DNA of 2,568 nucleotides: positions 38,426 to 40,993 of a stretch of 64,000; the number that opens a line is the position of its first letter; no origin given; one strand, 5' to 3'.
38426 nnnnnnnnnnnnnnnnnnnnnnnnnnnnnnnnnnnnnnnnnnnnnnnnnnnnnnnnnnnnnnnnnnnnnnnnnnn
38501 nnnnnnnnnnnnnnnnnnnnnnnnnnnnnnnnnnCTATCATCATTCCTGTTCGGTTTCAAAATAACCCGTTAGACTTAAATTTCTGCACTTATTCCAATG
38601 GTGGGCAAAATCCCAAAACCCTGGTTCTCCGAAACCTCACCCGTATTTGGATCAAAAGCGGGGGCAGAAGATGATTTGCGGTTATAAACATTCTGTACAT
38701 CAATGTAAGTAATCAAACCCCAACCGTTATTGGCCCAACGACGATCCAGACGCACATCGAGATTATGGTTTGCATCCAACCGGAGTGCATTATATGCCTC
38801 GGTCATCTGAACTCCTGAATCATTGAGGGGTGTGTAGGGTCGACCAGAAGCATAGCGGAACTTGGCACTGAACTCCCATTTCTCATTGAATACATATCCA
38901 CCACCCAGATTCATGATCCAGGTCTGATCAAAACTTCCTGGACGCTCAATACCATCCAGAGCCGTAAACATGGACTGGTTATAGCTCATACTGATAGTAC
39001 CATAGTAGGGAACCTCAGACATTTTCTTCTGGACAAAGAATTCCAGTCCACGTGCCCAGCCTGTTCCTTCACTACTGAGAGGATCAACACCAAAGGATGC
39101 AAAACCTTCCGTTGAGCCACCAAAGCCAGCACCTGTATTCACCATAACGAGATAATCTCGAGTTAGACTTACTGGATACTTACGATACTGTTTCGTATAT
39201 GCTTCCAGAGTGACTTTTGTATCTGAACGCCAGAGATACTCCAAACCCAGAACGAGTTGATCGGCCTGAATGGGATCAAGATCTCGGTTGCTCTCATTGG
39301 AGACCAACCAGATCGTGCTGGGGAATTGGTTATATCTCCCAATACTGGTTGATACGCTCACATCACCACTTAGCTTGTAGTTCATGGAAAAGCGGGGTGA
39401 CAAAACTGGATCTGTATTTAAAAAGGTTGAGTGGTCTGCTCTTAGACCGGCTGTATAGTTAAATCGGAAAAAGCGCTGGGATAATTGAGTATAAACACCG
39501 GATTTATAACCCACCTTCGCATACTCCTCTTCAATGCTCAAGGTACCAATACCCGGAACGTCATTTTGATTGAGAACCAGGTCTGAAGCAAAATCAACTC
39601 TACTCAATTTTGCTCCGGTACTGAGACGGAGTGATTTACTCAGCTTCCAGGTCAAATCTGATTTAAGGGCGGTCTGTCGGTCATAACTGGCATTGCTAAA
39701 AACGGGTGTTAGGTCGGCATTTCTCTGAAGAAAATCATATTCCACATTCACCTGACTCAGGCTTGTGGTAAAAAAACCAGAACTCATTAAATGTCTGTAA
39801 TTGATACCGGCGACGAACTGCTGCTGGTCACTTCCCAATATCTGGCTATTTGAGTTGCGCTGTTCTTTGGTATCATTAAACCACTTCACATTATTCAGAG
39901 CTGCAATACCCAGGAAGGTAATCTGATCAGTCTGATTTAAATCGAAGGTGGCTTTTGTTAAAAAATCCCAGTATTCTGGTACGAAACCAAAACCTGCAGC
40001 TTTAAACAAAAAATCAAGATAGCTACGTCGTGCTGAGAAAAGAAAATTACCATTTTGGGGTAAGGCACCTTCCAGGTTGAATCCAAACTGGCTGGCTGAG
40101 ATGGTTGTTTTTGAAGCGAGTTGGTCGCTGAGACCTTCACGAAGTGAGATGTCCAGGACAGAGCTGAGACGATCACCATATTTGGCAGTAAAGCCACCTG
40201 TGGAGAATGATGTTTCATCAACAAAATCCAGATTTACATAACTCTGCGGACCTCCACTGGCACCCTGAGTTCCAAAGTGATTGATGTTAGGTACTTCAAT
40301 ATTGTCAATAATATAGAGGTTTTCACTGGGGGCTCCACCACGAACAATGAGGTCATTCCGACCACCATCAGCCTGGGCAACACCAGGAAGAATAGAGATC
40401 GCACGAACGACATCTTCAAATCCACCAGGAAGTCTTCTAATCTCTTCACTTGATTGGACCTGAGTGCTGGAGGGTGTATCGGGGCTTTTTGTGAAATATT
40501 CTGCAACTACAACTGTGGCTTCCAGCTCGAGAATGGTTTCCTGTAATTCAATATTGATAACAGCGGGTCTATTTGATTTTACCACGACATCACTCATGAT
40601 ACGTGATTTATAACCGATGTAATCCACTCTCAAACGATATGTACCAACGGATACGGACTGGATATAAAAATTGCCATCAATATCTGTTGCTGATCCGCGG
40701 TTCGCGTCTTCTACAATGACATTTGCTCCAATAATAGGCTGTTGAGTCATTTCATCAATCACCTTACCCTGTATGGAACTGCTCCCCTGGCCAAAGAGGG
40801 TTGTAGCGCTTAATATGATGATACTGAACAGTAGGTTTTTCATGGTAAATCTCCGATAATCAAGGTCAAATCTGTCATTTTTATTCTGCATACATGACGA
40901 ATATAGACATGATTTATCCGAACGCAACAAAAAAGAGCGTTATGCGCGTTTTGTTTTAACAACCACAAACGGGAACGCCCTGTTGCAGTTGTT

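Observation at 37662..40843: TonB-dependent receptor followed by an HTH regulator with a CarH/LitR-like B12-binding domain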

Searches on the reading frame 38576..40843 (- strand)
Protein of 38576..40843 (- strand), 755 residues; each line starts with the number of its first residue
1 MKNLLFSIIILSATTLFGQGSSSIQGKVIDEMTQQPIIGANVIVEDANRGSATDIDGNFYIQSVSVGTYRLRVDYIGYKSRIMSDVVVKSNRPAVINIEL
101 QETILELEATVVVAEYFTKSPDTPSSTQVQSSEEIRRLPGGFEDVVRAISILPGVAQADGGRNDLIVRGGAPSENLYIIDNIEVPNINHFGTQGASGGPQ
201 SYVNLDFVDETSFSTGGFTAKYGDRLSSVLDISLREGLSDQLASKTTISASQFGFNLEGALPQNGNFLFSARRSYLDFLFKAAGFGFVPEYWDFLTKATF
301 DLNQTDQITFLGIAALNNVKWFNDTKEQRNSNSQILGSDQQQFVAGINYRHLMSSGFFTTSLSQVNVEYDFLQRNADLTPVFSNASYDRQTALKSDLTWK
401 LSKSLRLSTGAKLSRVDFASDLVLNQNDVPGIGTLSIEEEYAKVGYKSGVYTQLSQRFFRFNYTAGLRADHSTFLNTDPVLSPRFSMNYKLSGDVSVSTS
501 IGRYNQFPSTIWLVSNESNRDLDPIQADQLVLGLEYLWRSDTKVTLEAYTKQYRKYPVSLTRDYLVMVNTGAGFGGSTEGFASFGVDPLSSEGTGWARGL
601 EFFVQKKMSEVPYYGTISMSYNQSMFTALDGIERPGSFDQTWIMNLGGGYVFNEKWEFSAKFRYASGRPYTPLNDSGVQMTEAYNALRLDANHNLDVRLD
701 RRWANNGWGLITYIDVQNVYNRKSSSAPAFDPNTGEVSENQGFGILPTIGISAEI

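Call 3: search_protein_families(library=pfam, proteins=[window:38576-40843:-], max_evalue=0.01)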
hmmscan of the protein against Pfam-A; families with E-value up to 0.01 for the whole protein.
window:38576-40843:- (755 aa): 4 families
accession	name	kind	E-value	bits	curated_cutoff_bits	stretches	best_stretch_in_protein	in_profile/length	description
PF13715.12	CarbopepD_reg_2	-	1.2e-20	73.8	32.2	1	24-112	1-88/88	CarboxypepD_reg-like domain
PF13620.12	CarboxypepD_reg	-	2.9e-16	60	32.3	1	23-101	1-82/82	Carboxypeptidase regulatory-like domain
PF07715.20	Plug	-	1.9e-08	35.2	23.9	1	122-225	4-102/107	TonB-dependent Receptor Plug Domain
PF14905.12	OMP_b-brl_3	-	5.1e-08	32.8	27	1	381-479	45-146/408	Outer membrane protein beta-barrel family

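Call 5: search_protein_families(library=ncbifam, proteins=[window:38576-40843:-], max_evalue=0.01)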
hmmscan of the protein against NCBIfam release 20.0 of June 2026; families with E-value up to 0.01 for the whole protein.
window:38576-40843:- (755 aa): 2 families
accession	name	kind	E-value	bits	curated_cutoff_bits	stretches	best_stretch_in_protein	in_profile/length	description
TIGR04056.1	OMP_RagA_SusC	subfamily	6.6e-19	67.7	368.25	1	23-186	2-165/981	SusC/RagA family TonB-linked outer membrane protein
NF052345.1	S_layer_anammox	exception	1.2e-11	42.8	1400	1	13-122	1304-1412/1596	Kustd1514 family S-layer glycoprotein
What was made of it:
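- On SusC/RagA: 67.7 bits against 368 (call 5).
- Closest known: SusC/RagA-type TonB-dependent transporters of Bacteroidota. Different: TIGR04056 scores 67.7 against a cut-off of 368, and only over the first 165 positions (call 5).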

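Call 35: find_homologous_proteins(query=window:38576-40843:-, max_evalue=1e-10)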
Query window:38576-40843:- (755 aa): 7326 proteins with E <= 1e-10 among 8000 candidates; the best 120 are listed.
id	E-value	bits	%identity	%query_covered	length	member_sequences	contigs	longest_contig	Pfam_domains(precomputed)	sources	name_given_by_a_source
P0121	0.0e+0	1593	93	100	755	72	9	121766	PF13715.13,PF07715.21,PF13620.13,PF14905.13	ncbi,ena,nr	ncbi:MAG: TonB-dependent receptor [Candidatus Marinimicrobia bacterium]|nr:TonB-dependent receptor [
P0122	0.0e+0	1529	88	100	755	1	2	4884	PF13715.13,PF07715.21,PF13620.13,PF14905.13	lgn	-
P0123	0.0e+0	1525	88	100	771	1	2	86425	PF13715.13,PF07715.21,PF13620.13,PF14905.13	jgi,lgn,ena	-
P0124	0.0e+0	1523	89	100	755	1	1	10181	PF13715.13,PF07715.21,PF13620.13,PF14905.13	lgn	-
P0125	0.0e+0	1522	87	100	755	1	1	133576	PF13715.13,PF07715.21,PF13620.13,PF14905.13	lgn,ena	-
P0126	0.0e+0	1520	87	100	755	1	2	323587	PF13715.13,PF07715.21,PF13620.13,PF14905.13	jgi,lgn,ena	-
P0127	0.0e+0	1491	86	100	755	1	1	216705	PF13715.13,PF07715.21,PF13620.13,PF14905.13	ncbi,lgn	-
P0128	0.0e+0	1481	85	100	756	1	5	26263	PF13715.13,PF07715.21,PF13620.13,PF14905.13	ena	-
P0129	0.0e+0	1436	82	100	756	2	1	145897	PF13715.13,PF07715.21,PF13620.13,PF14905.13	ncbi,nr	ncbi:MAG: TonB-dependent receptor [Candidatus Marinimicrobia bacterium]|nr:TonB-dependent receptor [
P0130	0.0e+0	1435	84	99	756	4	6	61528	PF13715.13,PF07715.21,PF13620.13,PF14905.13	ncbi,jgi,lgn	jgi:hypothetical protein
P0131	0.0e+0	1416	81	100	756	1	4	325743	PF13715.13,PF07715.21,PF13620.13,PF14905.13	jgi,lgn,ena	-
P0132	0.0e+0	1407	82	99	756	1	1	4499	PF13715.13,PF07715.21,PF13620.13,PF14905.13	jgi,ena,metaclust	metaclust:\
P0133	0.0e+0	1405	81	99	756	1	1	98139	PF13715.13,PF07715.21,PF13620.13,PF14905.13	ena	-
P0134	0.0e+0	1394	80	100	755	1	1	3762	PF13715.13,PF07715.21,PF13620.13,PF14905.13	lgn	-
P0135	0.0e+0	1380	79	100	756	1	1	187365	PF13715.13,PF07715.21,PF13620.13,PF14905.13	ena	-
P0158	5.5e-278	942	57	99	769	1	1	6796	PF13715.13,PF07715.21,PF13620.13,PF00593.31,PF14905.13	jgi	jgi:hypothetical protein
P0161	3.0e-273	927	55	100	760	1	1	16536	PF13715.13,PF07715.21,PF13620.13,PF00593.31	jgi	jgi:hypothetical protein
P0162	3.7e-273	926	56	100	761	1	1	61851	PF13715.13,PF07715.21,PF13620.13,PF00593.31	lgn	-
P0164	1.9e-272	924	55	100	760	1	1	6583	PF13715.13,PF07715.21,PF13620.13,PF00593.31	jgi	jgi:outer membrane receptor for ferrienterochelin and colicin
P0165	3.3e-272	923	54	100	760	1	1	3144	PF13715.13,PF07715.21,PF13620.13,PF00593.31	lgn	-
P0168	2.1e-271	921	55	99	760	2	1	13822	PF13715.13,PF07715.21,PF13620.13,PF00593.31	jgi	jgi:hypothetical protein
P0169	2.2e-271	921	56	100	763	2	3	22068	PF13715.13,PF07715.21,PF13620.13,PF00593.31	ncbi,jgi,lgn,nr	ncbi:MAG: TonB-dependent receptor [Ignavibacteria bacterium]|nr:TonB-dependent receptor [Ignavibacte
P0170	3.1e-271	920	56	97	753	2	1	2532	PF13715.13,PF13620.13,PF00593.31,PF14905.13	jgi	-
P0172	3.9e-271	920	55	97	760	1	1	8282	PF13715.13,PF07715.21,PF13620.13,PF00593.31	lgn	-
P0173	4.2e-271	920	55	100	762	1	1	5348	PF13715.13,PF07715.21,PF13620.13,PF00593.31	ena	-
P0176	8.5e-271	919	54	99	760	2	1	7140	PF13715.13,PF07715.21,PF13620.13,PF00593.31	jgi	-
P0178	1.5e-270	918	55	100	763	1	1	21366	PF13715.13,PF13620.13,PF00593.31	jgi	-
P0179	2.1e-270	917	55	100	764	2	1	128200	PF13715.13,PF07715.21,PF13620.13,PF00593.31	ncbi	ncbi:MAG: TonB-dependent receptor [Bacteroidota bacterium]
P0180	2.6e-270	917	56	97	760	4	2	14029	PF13715.13,PF07715.21,PF13620.13,PF00593.31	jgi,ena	-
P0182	2.8e-270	917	56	99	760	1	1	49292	PF13715.13,PF07715.21,PF13620.13,PF00593.31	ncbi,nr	ncbi:MAG: TonB-dependent receptor [Ignavibacteriales bacterium]|nr:TonB-dependent receptor [Ignaviba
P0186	4.3e-270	916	55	100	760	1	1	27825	PF13715.13,PF07715.21,PF13620.13,PF00593.31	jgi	jgi:hypothetical protein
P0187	4.8e-270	916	55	97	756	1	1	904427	PF13715.13,PF07715.21,PF13620.13,PF14905.13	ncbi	-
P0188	6.8e-270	916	55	100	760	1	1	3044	PF13715.13,PF07715.21,PF13620.13,PF00593.31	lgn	-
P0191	1.6e-269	914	55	100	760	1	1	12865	PF13715.13,PF07715.21,PF13620.13,PF00593.31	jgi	jgi:hypothetical protein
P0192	2.6e-269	914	55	97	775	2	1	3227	PF13715.13,PF13620.13,PF00593.31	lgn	-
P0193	5.1e-269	913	54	100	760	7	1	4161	PF13715.13,PF07715.21,PF13620.13,PF00593.31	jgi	-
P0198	8.7e-269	912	55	97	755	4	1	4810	PF13715.13,PF13620.13,PF00593.31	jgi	jgi:hypothetical protein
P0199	1.0e-268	912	55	100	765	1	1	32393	PF13715.13,PF07715.21,PF14686.13,PF13620.13,PF00593.31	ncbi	-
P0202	1.5e-268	911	55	100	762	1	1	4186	PF13715.13,PF07715.21,PF13620.13,PF00593.31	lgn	-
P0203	2.6e-268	910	55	100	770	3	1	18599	PF13715.13,PF07715.21,PF13620.13,PF00593.31,PF14905.13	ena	-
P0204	2.8e-268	910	55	99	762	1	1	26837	PF13715.13,PF14686.13,PF13620.13,PF00593.31,PF14905.13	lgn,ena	-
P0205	3.9e-268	910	56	98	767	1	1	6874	PF13715.13,PF07715.21,PF13620.13,PF00593.31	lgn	-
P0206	5.9e-268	909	55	100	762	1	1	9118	PF13715.13,PF07715.21,PF13620.13,PF00593.31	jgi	-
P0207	7.1e-268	909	55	97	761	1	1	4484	PF13715.13,PF07715.21,PF13620.13,PF00593.31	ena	-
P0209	9.7e-268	908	55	97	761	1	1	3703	PF13715.13,PF07715.21,PF13620.13,PF00593.31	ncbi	-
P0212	1.6e-267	908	55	97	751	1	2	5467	PF13715.13,PF07715.21,PF13620.13,PF00593.31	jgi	jgi:outer membrane receptor for ferrienterochelin and colicin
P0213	2.5e-267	907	55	97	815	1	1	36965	PF13715.13,PF07715.21,PF13620.13,PF00593.31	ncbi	-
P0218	5.5e-267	906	55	97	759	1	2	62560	PF13715.13,PF07715.21,PF13620.13,PF00593.31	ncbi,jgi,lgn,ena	-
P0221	7.2e-267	906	54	100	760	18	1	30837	PF13715.13,PF07715.21,PF13620.13,PF00593.31,PF14905.13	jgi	-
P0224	7.6e-267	906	55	97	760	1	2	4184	PF13715.13,PF07715.21,PF13620.13,PF00593.31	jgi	jgi:hypothetical protein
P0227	1.0e-266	905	55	100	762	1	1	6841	PF13715.13,PF07715.21,PF13620.13,PF00593.31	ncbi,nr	ncbi:MAG: TonB-dependent receptor [Bacteroidetes bacterium]|nr:TonB-dependent receptor [Bacteroidota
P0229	2.2e-266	904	55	99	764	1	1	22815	PF13715.13,PF07715.21,PF13620.13,PF00593.31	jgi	jgi:hypothetical protein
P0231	4.3e-266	903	54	97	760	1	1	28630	PF13715.13,PF13620.13,PF00593.31,PF14905.13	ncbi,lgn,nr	ncbi:MAG: TonB-dependent receptor [Bacteroidetes bacterium]|nr:TonB-dependent receptor [Bacteroidota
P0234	7.8e-266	902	53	100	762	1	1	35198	PF13715.13,PF07715.21,PF13620.13,PF00593.31,PF14905.13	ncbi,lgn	ncbi:MAG: TonB-dependent receptor [Acidobacteriota bacterium]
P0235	9.9e-266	902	54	99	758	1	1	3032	PF13715.13,PF07715.21,PF13620.13,PF00593.31,PF14905.13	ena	-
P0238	1.3e-265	902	55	97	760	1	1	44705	PF13715.13,PF07715.21,PF13620.13,PF00593.31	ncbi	ncbi:MAG: TonB-dependent receptor [Bacteroidota bacterium]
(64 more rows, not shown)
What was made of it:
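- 38576..40843 (-): TonB-dependent receptor-like outer-membrane protein (755 aa). It has a signal peptide, a CarboxypepD_reg N-terminal domain, a TonB-box-like EATVVVA, a plug and a barrel. 7326 homologues at E<=1e-10 (call 35).
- On TonB-dependent transporter (general): Some orthologues also hit PF00593 (call 35).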

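Call 36: search_solved_structures(query=window:38576-40843:-, max_evalue=0.01)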
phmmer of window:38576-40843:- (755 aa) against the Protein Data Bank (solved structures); distinct sequences matched with E-value up to 0.01: 2.
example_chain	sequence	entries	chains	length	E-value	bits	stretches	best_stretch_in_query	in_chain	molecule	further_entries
9hfj_A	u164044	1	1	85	2.3e-07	32.8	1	23-84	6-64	SusC homolog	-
6ytc_A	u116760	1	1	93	1.2e-06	30.4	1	25-112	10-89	TonB-dependent receptor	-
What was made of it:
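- On BtuB (cobalamin outer-membrane transporter): No BtuB structure among PDB sequence hits (call 36).
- Closest known: SusC/RagA-type TonB-dependent transporters of Bacteroidota. Same: CarboxypepD_reg N-terminal extension, then plug, then barrel (calls 3, 5, 36).
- No solved TonB-dependent transporter is close beyond that domain (call 36).
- Tried and rejected: Not met (calls 5, 36).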

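Call 37: find_encoding_contigs(protein=P0187, flank=10000, max_places=1)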
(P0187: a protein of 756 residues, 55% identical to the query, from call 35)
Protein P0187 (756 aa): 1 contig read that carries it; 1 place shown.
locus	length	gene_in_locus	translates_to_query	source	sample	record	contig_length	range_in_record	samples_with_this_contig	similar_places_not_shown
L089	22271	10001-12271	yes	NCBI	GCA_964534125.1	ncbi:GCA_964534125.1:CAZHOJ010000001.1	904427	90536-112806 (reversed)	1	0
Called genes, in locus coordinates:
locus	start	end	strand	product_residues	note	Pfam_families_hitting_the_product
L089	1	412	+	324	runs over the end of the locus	PF07670:Gate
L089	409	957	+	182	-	PF07670:Gate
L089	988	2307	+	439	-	-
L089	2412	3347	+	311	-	PF01619:Pro_dh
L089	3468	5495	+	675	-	PF03169:OPT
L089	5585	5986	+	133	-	PF05402:PqqD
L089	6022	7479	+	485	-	PF04389:Peptidase_M28 (faint), PF01546:Peptidase_M20, PF07687:M20_dimer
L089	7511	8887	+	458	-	PF05631:MFS_5 (weak), PF00083:Sugar_tr, PF01306:LacY_symp (faint), PF07690:MFS_1, PF12832:MFS_1_like (weak), PF13347:MFS_2 (faint), PF07690:MFS_1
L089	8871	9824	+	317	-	PF26233:NicX, PF02073:Peptidase_M29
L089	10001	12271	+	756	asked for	PF13620:CarboxypepD_reg, PF13715:CarbopepD_reg_2, PF07715:Plug (faint), PF14905:OMP_b-brl_3 (weak)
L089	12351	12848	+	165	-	-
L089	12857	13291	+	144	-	PF00472:RF-1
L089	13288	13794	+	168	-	PF07609:DUF1572, PF12867:DinB_2 (weak), PF04978:MST (weak)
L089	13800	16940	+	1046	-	PF25275:Golvesin_C (weak), PF18573:BclA_C (faint), PF25275:Golvesin_C, PF18962:Por_Secre_tail (weak)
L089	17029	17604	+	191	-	PF00578:AhpC-TSA (weak), PF08534:Redoxin (weak), PF00255:GSHPx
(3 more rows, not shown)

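Call 38: find_encoding_contigs(protein=P0179, flank=10000, max_places=1)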
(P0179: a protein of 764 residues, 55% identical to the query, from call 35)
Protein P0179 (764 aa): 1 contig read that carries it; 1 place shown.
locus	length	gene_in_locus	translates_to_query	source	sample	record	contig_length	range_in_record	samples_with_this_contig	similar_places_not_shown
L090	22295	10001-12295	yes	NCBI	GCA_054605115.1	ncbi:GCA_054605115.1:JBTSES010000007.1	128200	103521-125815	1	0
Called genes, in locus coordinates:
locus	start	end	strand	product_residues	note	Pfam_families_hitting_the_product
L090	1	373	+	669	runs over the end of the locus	PF22745:Nlig-Ia, PF01653:DNA_ligase_aden, PF03120:OB_DNA_ligase, PF03119:DNA_ligase_ZBD, PF12826:HHH_2, PF14520:HHH_5 (weak), PF00533:BRCT, PF12738:PTCB-BRCT (faint)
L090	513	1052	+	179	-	PF21857:DUF6913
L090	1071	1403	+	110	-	PF01740:STAS, PF13466:STAS_2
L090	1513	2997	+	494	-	PF00474:SSF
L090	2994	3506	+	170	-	PF13858:DUF4199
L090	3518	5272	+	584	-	PF00474:SSF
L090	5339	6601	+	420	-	PF00275:EPSP_synthase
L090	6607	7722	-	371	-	PF00072:Response_reg, PF00512:HisKA, PF02518:HATPase_c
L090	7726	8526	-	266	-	PF00459:Inositol_P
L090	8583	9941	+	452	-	PF00282:Pyridoxal_deC, PF00155:Aminotran_1_2 (weak)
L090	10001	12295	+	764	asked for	PF13620:CarboxypepD_reg, PF13715:CarbopepD_reg_2, PF07715:Plug, PF00593:TonB_dep_Rec_b-barrel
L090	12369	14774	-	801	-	PF08309:LVIVD, PF13715:CarbopepD_reg_2 (faint), PF13620:CarboxypepD_reg, PF18962:Por_Secre_tail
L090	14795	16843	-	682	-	PF01839:FG-GAP (faint), PF13517:FG-GAP_3, PF14783:BBS2_Mid (faint), PF23743:Beta-prop_BBS7 (faint), PF13517:FG-GAP_3, PF18962:Por_Secre_tail (weak)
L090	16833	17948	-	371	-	PF00465:Fe-ADH (weak), PF13685:Fe-ADH_2, PF01761:DHQ_synthase, PF24621:DHQS_C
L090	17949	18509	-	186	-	PF13238:AAA_18 (faint), PF01202:SKI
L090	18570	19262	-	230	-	-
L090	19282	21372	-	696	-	PF13623:SurA_N_2, PF13624:SurA_N_3, PF13145:Rotamase_2, PF00639:Rotamase, PF13616:Rotamase_3, PF00639:Rotamase, PF13145:Rotamase_2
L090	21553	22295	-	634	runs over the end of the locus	PF01541:GIY-YIG, PF27096:UvrC_M, PF02151:UVR (faint), PF22920:UvrC_RNaseH, PF08459:UvrC_RNaseH_dom, PF12826:HHH_2 (weak), PF14520:HHH_5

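Call 39: find_encoding_contigs(protein=P0234, flank=10000, max_places=1)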
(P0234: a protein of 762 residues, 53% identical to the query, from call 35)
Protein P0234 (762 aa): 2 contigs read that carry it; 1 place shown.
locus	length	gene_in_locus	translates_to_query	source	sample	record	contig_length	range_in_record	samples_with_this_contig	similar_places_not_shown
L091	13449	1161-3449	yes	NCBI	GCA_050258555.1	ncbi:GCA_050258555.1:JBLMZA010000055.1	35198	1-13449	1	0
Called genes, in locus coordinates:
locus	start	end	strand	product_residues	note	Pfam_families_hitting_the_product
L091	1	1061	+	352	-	PF00155:Aminotran_1_2 (weak), PF00266:Aminotran_5 (weak), PF01212:Beta_elim_lyase (weak), PF00282:Pyridoxal_deC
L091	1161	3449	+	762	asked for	PF13620:CarboxypepD_reg, PF13715:CarbopepD_reg_2, PF07715:Plug (weak), PF00593:TonB_dep_Rec_b-barrel, PF14905:OMP_b-brl_3 (weak)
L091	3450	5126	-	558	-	PF03924:CHASE, PF00989:PAS, PF08448:PAS_4, PF13188:PAS_8, PF08447:PAS_3 (weak), PF13426:PAS_9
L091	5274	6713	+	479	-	PF01841:Transglut_core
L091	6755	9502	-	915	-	PF13620:CarboxypepD_reg, PF13715:CarbopepD_reg_2, PF07715:Plug, PF00593:TonB_dep_Rec_b-barrel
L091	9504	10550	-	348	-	PF04773:FecR, PF16344:FecR_C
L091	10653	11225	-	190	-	PF07638:Sigma70_ECF (faint), PF04542:Sigma70_r2 (weak), PF08281:Sigma70_r4_2, PF04545:Sigma70_r4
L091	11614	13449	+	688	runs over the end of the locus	PF13623:SurA_N_2, PF13624:SurA_N_3, PF13145:Rotamase_2, PF13616:Rotamase_3 (weak), PF00639:Rotamase, PF13616:Rotamase_3, PF00639:Rotamase, PF13145:Rotamase_2 (weak), +1 more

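Call 64: find_related_loci(query=A3, collection=metagenome_contigs, flank=1500)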
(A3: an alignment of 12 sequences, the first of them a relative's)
Query A3 (764 aa) in metagenome_contigs; peptide patterns used: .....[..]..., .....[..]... (x = any residue, [..] = any of these).
583 stretches matched a pattern; 478 encode a relative of the query (tblastn E <= 1e-3); the best 80 are kept; 80 distinct loci.
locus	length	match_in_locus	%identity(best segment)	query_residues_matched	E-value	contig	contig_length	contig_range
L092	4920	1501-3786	76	1-764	0e+0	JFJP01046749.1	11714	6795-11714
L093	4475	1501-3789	75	2-764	0e+0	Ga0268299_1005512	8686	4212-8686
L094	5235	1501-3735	75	19-764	0e+0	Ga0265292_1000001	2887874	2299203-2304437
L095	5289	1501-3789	73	1-764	0e+0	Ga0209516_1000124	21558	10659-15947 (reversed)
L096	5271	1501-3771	74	4-764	0e+0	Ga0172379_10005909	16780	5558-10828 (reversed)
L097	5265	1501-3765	73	6-764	0e+0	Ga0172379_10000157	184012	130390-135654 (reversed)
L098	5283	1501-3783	72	2-764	0e+0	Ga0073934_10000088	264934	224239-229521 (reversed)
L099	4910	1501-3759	72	6-764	0e+0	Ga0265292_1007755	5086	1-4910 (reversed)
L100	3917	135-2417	71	1-764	0e+0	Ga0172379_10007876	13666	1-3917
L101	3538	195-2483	65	1-764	0e+0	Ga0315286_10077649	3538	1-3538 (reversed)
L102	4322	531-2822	63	1-764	0e+0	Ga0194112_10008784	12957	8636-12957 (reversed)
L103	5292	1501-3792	63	1-764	0e+0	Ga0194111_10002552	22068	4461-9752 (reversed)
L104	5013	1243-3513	61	2-764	0e+0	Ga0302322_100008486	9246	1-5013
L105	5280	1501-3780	62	2-764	0e+0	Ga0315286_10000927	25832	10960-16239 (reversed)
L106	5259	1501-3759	62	6-764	0e+0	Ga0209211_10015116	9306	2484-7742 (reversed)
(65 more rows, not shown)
